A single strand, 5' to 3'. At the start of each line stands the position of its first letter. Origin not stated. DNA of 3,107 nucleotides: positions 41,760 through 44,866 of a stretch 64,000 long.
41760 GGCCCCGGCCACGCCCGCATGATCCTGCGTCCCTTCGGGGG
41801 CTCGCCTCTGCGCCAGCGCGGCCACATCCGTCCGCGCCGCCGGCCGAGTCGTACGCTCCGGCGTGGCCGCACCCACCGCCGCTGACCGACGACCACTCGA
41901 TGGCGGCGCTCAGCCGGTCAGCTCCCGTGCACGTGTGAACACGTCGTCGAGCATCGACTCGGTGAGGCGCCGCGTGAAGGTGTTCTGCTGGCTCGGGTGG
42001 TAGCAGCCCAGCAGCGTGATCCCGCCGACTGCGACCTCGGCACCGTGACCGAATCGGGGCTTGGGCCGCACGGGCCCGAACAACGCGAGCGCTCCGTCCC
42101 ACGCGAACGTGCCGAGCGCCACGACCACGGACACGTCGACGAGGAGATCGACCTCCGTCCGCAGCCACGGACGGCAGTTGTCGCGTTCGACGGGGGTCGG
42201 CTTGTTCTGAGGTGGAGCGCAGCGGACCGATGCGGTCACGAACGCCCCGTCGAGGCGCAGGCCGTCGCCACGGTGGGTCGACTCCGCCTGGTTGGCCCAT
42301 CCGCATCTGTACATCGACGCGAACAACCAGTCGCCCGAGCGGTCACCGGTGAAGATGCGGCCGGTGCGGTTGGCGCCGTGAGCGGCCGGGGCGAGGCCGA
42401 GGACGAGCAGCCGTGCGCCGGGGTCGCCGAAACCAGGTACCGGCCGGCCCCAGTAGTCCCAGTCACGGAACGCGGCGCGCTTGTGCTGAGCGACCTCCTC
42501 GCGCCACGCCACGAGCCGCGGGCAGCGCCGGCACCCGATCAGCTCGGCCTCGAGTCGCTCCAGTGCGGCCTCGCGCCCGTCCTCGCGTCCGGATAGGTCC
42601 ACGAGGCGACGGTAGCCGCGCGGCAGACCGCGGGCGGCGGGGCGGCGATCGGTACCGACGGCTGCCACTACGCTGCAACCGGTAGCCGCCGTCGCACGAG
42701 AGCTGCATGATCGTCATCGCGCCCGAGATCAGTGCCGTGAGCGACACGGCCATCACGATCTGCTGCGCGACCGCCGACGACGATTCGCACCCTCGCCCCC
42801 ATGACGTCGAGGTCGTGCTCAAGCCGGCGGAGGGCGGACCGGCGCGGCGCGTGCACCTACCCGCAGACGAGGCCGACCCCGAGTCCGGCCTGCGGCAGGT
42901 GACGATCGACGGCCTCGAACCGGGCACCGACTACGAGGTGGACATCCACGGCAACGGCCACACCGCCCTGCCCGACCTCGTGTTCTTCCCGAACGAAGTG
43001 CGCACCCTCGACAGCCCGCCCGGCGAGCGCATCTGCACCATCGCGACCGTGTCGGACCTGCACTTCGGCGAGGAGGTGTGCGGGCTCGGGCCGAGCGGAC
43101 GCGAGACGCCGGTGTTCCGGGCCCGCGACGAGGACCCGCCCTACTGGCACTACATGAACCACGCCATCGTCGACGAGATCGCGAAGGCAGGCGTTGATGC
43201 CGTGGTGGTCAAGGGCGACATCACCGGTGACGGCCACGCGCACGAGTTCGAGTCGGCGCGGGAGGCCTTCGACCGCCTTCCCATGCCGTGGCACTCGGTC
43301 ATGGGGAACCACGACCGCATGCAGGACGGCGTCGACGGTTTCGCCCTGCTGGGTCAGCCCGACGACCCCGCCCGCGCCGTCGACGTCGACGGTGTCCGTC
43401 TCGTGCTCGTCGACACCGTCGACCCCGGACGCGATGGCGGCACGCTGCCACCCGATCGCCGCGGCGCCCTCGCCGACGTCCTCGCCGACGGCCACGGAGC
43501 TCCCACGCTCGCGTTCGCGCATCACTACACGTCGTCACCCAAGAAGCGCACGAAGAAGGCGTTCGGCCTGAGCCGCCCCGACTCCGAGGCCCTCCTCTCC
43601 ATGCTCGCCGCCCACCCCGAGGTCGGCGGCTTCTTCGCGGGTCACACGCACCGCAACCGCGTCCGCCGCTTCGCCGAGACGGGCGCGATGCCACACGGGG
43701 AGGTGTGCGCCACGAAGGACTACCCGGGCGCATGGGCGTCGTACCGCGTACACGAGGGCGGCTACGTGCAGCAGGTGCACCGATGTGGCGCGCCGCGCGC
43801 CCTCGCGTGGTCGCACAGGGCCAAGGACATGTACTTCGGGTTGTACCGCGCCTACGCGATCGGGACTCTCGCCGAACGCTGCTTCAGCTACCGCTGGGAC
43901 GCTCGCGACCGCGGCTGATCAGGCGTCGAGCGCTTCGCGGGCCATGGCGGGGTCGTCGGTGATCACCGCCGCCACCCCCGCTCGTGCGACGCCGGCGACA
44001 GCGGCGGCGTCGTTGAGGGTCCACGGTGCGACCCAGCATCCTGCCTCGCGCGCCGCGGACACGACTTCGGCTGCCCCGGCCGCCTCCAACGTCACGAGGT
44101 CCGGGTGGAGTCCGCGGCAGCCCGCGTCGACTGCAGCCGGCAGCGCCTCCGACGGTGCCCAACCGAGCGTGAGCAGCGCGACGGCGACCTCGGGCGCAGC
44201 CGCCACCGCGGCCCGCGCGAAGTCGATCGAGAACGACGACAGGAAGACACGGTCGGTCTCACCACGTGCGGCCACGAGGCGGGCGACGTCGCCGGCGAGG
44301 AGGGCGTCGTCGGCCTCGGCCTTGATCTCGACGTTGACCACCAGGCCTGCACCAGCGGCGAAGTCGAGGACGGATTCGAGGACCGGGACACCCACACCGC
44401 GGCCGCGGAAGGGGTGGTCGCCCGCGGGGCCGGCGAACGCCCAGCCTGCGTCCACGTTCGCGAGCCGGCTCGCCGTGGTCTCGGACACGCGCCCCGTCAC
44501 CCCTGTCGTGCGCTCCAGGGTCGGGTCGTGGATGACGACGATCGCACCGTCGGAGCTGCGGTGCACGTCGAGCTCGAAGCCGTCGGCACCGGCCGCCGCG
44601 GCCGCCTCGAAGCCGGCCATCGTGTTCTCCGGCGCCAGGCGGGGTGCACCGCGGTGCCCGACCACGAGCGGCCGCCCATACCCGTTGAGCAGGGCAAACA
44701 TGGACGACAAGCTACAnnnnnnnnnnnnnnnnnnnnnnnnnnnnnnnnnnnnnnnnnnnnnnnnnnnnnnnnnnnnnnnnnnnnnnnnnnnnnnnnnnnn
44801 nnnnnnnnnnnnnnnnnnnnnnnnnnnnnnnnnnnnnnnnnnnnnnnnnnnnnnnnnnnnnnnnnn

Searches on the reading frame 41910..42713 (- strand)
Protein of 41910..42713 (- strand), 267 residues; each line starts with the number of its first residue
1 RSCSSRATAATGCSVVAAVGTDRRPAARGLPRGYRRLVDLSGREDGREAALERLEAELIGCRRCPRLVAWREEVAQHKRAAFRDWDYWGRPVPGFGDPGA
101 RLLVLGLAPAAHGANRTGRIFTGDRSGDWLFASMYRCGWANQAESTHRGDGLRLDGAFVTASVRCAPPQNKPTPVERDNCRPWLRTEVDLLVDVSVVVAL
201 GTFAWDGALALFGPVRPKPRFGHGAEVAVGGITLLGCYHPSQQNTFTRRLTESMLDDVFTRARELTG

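Call 65: search_protein_families(library=pfam, proteins=[window:41910-42713:-], max_evalue=0.00001)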
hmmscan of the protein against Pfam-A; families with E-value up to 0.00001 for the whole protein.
window:41910-42713:- (267 aa): 1 family
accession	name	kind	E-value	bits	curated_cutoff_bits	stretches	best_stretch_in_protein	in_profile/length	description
PF03167.25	UDG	-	6.2e-24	85.1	24.3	1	93-258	1-136/141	Uracil DNA glycosylase superfamily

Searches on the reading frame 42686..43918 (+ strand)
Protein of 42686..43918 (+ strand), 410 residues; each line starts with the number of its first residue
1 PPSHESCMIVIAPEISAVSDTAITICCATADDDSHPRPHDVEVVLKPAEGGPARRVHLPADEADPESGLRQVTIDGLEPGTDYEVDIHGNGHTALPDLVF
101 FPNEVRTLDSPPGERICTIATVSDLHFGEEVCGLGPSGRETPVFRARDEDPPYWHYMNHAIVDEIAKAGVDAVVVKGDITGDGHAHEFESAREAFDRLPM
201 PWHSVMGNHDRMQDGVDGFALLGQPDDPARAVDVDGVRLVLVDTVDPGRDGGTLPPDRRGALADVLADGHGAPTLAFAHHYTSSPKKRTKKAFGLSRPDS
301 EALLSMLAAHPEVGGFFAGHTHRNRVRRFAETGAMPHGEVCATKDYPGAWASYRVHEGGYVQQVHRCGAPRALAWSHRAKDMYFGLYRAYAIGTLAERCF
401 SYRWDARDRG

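Call 65: search_protein_families(library=pfam, proteins=[window:42686-43918:+], max_evalue=0.00001)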
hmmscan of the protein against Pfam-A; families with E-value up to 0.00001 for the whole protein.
window:42686-43918:+ (410 aa): 2 families
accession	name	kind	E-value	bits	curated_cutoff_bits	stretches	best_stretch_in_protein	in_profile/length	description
PF00149.33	Metallophos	-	3.8e-10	41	21.5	1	118-323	2-190/191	Calcineurin-like phosphoesterase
PF12850.12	Metallophos_2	-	4.1e-06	27.3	27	0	120-344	4-139/154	Calcineurin-like phosphoesterase superfamily domain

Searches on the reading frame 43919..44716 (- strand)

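Call 65: search_protein_families(library=pfam, proteins=[window:43919-44716:-], max_evalue=0.00001)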
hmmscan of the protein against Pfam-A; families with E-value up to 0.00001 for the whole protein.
window:43919-44716:- (265 aa): 1 family
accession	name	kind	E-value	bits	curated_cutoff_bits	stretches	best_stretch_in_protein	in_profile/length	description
PF03009.23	GDPD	-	2.5e-43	149.4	23.6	1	21-257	1-243/244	Glycerophosphoryl diester phosphodiesterase family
